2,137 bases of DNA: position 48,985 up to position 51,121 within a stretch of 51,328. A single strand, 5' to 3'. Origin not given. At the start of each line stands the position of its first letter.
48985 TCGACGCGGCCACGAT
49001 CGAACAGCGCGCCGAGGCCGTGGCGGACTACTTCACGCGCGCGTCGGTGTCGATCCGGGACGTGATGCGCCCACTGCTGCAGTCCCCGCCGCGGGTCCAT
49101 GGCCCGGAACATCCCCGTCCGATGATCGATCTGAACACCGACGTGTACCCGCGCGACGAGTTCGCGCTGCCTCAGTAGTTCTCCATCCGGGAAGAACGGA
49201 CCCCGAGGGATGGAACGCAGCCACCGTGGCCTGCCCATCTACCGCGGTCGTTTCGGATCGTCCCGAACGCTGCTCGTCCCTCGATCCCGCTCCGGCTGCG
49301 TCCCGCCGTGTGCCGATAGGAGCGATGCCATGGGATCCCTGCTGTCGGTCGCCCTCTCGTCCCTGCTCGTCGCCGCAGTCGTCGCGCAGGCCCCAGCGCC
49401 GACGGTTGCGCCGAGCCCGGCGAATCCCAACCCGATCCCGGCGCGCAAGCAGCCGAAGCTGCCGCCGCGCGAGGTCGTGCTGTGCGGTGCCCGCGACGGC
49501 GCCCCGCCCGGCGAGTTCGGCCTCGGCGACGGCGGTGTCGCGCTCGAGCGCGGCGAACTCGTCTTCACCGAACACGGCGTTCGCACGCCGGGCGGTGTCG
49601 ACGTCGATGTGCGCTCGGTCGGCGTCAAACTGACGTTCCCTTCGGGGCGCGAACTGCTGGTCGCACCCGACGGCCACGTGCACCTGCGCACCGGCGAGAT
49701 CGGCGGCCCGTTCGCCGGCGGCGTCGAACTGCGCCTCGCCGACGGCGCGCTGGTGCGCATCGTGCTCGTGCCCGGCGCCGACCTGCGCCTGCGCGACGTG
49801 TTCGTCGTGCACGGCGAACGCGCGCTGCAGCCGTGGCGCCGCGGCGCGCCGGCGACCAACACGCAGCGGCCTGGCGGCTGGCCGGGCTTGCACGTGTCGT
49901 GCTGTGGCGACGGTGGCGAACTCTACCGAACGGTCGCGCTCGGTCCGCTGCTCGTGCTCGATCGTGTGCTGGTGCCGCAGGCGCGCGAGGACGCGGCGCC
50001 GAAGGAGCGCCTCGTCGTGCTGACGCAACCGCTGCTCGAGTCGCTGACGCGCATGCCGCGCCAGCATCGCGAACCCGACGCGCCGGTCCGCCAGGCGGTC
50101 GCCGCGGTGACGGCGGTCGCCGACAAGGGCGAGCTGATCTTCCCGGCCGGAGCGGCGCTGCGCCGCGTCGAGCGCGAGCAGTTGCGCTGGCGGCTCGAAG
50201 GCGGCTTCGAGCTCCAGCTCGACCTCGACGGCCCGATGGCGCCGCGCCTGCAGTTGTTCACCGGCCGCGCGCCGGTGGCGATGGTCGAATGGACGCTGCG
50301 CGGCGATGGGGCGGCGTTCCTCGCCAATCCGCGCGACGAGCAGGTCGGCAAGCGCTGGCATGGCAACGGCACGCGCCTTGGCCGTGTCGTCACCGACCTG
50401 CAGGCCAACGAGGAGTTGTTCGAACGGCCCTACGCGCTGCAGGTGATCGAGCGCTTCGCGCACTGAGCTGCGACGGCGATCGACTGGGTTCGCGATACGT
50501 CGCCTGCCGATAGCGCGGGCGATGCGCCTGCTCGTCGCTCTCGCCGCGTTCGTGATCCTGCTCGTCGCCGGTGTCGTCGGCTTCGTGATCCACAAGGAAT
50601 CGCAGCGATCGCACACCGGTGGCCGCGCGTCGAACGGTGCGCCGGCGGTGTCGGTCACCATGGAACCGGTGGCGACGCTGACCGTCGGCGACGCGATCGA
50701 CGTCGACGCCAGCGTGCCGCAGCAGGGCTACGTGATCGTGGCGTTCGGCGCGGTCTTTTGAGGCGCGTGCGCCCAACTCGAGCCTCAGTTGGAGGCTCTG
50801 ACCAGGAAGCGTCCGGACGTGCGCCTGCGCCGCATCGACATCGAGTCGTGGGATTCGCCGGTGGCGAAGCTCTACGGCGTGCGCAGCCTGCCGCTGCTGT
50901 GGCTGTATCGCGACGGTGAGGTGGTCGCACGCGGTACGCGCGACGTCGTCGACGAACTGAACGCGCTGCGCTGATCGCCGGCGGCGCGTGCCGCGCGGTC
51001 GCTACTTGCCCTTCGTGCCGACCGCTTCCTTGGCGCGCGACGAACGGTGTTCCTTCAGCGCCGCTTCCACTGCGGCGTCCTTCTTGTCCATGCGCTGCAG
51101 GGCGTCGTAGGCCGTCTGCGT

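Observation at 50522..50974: Candidate selenoprotein: thioredoxin-fold gene with TGA at the first Cys of CxxC, plus a downstream hairpin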

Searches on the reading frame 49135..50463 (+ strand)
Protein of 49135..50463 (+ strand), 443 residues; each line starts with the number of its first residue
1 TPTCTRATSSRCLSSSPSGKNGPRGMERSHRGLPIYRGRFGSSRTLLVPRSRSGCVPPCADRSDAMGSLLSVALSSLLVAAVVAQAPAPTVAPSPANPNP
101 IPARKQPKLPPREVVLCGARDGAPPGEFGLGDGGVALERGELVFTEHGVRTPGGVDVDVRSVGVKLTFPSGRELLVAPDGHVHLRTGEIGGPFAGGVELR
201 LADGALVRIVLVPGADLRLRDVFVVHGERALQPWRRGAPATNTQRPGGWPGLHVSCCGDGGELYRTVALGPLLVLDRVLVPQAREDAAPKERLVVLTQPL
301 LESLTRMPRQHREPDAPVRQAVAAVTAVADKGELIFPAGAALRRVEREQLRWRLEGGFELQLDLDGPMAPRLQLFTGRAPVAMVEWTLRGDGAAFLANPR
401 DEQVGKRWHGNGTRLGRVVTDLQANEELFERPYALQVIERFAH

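Call 26: search_protein_families(library=pfam, proteins=[window:49135-50463:+], max_evalue=0.00001)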
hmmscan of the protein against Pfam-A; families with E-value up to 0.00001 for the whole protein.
window:49135-50463:+ (443 aa): 0 families

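Call 80: search_solved_structures(query=window:49330-50463:+, max_evalue=0.01)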
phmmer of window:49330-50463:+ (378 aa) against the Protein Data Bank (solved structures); distinct sequences matched with E-value up to 0.01: 0.

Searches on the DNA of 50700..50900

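Call 48: search_rna_families(source=window, start=50700, end=50900, threshold=evalue, max_evalue=10)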
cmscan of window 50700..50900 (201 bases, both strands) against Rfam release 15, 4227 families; matches with E-value up to 10: 1.
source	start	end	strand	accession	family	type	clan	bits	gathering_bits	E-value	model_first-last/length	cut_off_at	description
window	50781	50856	+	RF03137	S15-Methanomicrobia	Cis-reg; leader;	CL00121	14.7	42.2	2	1-74/74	no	S15-Methanomicrobia ribosomal protein leader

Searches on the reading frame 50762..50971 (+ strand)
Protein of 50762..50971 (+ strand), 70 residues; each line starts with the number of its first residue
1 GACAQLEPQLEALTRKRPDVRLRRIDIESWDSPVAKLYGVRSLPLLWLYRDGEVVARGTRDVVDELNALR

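Call 47: search_protein_representatives(protein=window:50762-50971:+)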
Query: 70 residues. Proteins with E-value up to 0.001 (for the whole library): 343; up to 1e-10: 14; up to 1e-30: 0. The best 150 are listed.
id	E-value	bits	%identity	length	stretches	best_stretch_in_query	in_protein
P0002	9.3e-18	79.7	47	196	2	2-64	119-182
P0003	2.6e-16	75.1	61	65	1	8-68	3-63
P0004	2.9e-14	68.6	55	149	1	2-65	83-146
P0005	9.1e-13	63.9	27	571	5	3-57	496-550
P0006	1.4e-12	63.2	49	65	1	7-67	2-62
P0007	1.5e-12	63.2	51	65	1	7-69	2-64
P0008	1.8e-12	62.9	50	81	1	2-63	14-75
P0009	6.0e-12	61.3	43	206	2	12-51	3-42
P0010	1.9e-11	59.7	54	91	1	1-52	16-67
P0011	2.5e-11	59.3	47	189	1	2-65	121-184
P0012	5.9e-11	58.1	51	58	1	10-66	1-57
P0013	6.7e-11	58.0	47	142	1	2-67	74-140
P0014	9.1e-11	57.5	54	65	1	6-66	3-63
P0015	1.0e-10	57.4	40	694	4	1-60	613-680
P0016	1.4e-10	56.9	48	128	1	2-63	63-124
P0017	2.6e-10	56.1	52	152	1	1-66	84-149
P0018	3.0e-10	55.9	56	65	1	5-66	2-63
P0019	3.1e-10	55.9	53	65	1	6-62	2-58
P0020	3.7e-10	55.6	50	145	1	2-63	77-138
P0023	8.5e-10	54.5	52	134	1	2-55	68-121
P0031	1.4e-08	50.6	42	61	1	10-68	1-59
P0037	3.1e-08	49.5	47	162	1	1-57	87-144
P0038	3.7e-08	49.3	46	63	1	8-64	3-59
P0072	4.0e-07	46.0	47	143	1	1-62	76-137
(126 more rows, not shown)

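Call 51: find_encoding_contigs(protein=P0003, flank=3000, max_places=2)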
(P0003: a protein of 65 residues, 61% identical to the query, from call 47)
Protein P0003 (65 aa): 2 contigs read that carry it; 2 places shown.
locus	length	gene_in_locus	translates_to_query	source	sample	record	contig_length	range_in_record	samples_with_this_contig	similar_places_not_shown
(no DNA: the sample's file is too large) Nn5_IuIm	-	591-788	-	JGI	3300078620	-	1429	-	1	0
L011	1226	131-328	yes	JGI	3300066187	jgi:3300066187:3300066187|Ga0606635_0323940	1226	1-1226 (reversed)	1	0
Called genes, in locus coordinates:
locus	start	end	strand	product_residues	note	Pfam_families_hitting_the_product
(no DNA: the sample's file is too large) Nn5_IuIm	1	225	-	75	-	?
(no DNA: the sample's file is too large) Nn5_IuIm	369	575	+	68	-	-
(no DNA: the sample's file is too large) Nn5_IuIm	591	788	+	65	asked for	-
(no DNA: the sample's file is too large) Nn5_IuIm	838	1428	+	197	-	?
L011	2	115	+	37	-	?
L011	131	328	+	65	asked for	-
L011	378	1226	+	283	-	?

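Call 52: find_encoding_contigs(protein=P0006, flank=3000, max_places=2)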
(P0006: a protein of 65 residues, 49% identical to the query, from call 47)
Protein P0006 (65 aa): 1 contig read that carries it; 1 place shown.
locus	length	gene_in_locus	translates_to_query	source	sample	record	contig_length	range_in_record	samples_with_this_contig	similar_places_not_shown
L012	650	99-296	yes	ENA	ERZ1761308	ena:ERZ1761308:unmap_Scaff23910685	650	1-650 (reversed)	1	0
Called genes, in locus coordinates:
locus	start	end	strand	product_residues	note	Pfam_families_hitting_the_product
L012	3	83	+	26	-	?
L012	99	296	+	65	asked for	PF00085:Thioredoxin (weak)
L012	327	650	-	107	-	?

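Call 53: find_encoding_contigs(protein=P0007, flank=3000, max_places=2)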
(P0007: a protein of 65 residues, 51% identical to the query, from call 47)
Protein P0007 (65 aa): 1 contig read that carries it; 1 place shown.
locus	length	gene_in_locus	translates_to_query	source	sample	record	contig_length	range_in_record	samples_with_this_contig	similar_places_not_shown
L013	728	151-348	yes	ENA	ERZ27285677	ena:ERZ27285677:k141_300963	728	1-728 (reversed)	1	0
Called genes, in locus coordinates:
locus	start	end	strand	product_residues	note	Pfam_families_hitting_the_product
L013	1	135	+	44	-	?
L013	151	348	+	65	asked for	-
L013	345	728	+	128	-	?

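Call 54: find_encoding_contigs(protein=P0014, flank=3000, max_places=2)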
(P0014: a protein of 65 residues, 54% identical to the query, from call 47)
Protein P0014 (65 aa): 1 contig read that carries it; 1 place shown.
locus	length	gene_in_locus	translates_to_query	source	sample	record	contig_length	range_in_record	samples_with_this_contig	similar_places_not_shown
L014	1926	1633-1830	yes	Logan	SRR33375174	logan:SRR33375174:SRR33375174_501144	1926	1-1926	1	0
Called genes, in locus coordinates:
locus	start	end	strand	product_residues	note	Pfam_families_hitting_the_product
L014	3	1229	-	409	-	?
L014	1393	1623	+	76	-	-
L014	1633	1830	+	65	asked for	PF00085:Thioredoxin (weak)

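Call 59: find_encoding_contigs(protein=P0018, flank=3000, max_places=1)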
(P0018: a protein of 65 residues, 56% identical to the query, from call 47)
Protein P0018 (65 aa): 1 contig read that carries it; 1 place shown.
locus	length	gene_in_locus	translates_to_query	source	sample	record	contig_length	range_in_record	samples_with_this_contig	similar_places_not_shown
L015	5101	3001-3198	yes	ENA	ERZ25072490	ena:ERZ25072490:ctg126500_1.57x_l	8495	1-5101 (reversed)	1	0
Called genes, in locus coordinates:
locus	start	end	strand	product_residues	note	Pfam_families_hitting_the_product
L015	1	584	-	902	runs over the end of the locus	PF04542:Sigma70_r2, PF08281:Sigma70_r4_2, PF00775:Dioxygenase_C (faint), PF13715:CarbopepD_reg_2 (faint), PF15976:CooC_C (faint), PF25020:TTR_TEN1-4 (faint), PF02369:Big_1 (faint), PF13620:CarboxypepD_reg (weak), +2 more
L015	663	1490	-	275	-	PF06293:Kdo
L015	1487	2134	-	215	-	PF08241:Methyltransf_11, PF08242:Methyltransf_12, PF13649:Methyltransf_25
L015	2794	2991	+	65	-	-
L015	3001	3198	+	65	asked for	-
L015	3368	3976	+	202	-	PF13489:Methyltransf_23 (weak), PF13649:Methyltransf_25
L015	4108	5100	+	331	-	?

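Call 60: find_encoding_contigs(protein=P0019, flank=3000, max_places=1)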
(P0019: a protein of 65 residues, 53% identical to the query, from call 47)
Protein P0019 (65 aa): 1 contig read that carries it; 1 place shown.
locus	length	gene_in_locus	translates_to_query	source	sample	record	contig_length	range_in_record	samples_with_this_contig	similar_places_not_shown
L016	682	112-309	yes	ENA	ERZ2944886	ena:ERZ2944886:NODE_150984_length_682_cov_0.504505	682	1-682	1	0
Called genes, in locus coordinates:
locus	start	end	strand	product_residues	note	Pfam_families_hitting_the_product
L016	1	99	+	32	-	?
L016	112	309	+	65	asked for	-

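Call 61: find_encoding_contigs(protein=P0012, flank=3000, max_places=1)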
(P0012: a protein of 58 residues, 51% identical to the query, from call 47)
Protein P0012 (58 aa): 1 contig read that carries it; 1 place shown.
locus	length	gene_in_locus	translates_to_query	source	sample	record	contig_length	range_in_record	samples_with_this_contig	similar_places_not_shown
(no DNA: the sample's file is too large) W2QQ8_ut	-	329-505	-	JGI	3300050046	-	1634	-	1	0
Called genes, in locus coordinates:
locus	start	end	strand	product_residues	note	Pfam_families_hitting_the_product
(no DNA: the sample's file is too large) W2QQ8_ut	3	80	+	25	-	?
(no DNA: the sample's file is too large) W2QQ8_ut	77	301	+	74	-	-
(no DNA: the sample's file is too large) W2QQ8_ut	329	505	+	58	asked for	-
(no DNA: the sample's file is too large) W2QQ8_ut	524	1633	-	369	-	?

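Call 62: find_encoding_contigs(protein=P0031, flank=3000, max_places=1)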
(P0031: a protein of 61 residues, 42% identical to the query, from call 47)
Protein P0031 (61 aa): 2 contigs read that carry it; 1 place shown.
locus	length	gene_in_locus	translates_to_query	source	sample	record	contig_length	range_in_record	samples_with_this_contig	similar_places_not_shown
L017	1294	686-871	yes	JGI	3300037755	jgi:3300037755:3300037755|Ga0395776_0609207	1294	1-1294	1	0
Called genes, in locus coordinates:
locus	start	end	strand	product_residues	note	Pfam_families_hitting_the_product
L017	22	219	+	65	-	-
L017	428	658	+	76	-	-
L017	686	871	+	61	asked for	-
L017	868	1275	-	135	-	PF01588:tRNA_bind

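Call 63: find_encoding_contigs(protein=P0038, flank=3000, max_places=1)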
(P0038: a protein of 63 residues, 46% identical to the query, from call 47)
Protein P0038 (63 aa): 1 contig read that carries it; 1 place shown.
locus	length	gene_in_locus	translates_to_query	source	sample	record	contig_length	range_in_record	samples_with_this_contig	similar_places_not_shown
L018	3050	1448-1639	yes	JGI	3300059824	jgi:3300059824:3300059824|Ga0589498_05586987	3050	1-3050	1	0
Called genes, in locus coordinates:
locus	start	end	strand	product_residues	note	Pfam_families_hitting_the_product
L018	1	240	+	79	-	?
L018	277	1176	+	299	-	PF13650:Asp_protease_2, PF13975:gag-asp_proteas (weak)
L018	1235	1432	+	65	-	-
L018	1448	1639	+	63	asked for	-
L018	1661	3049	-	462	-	?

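Call 69: find_encoding_contigs(protein=P0004, flank=1500, max_places=1)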
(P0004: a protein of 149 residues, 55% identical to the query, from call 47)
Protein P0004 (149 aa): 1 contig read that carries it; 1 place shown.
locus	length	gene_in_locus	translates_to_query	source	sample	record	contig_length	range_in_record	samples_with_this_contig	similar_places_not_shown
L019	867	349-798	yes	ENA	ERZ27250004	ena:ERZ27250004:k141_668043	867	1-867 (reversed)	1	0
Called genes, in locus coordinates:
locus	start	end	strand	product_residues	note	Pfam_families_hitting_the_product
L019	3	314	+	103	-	?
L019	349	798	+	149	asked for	PF00085:Thioredoxin, PF13098:Thioredoxin_2 (faint)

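Call 70: find_encoding_contigs(protein=P0020, flank=1500, max_places=1)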
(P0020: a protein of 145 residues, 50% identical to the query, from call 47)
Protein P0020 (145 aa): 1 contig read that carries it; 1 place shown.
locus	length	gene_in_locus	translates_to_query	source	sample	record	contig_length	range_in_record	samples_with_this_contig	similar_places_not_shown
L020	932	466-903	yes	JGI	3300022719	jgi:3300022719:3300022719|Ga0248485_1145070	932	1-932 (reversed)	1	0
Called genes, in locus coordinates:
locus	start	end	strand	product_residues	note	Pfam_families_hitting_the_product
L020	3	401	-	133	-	?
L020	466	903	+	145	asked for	PF00085:Thioredoxin, PF13098:Thioredoxin_2 (weak)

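Call 74: list_cluster_members(proteins=[P0004, P0013, P0016, P0017, P0020, P0023, P0072, P0011, P0037, P0003])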
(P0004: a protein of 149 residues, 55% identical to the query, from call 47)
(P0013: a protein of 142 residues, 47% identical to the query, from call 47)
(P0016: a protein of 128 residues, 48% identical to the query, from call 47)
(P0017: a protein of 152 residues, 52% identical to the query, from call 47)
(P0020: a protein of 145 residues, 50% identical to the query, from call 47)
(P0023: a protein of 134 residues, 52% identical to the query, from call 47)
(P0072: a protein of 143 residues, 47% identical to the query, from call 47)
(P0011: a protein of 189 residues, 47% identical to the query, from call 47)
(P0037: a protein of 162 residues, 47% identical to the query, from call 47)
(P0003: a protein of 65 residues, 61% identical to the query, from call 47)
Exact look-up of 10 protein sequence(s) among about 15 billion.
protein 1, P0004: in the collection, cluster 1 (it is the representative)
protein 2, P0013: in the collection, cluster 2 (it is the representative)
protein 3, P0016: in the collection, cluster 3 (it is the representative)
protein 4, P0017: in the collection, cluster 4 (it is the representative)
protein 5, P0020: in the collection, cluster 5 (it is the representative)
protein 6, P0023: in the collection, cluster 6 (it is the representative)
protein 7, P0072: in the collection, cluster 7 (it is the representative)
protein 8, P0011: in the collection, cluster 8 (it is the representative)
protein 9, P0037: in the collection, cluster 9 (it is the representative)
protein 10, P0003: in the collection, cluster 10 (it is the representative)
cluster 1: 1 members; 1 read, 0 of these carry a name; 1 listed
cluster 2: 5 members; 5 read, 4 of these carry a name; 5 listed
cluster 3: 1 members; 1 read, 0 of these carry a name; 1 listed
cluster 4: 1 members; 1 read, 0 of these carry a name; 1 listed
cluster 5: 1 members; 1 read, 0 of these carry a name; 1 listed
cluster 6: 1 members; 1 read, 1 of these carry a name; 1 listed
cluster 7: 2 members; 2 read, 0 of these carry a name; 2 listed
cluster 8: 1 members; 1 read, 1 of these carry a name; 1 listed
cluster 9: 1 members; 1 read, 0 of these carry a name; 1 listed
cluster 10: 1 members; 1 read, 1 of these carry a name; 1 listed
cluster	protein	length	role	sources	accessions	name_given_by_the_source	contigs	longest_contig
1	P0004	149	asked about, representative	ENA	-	-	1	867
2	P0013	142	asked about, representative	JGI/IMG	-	thiol-disulfide isomerase/thioredoxin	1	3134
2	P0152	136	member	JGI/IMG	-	thioredoxin-like negative regulator of GroEL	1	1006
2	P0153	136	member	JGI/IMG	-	thiol-disulfide isomerase/thioredoxin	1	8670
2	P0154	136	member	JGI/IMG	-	thiol-disulfide isomerase/thioredoxin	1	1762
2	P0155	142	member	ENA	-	-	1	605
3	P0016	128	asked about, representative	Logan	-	-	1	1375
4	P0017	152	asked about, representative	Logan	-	-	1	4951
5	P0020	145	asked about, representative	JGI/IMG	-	-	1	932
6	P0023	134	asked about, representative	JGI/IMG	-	thioredoxin 1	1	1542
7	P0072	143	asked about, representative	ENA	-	-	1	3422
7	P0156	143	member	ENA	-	-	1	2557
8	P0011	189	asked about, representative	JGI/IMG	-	thiol-disulfide isomerase/thioredoxin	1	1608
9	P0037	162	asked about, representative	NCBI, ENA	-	-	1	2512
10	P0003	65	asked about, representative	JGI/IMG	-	hypothetical protein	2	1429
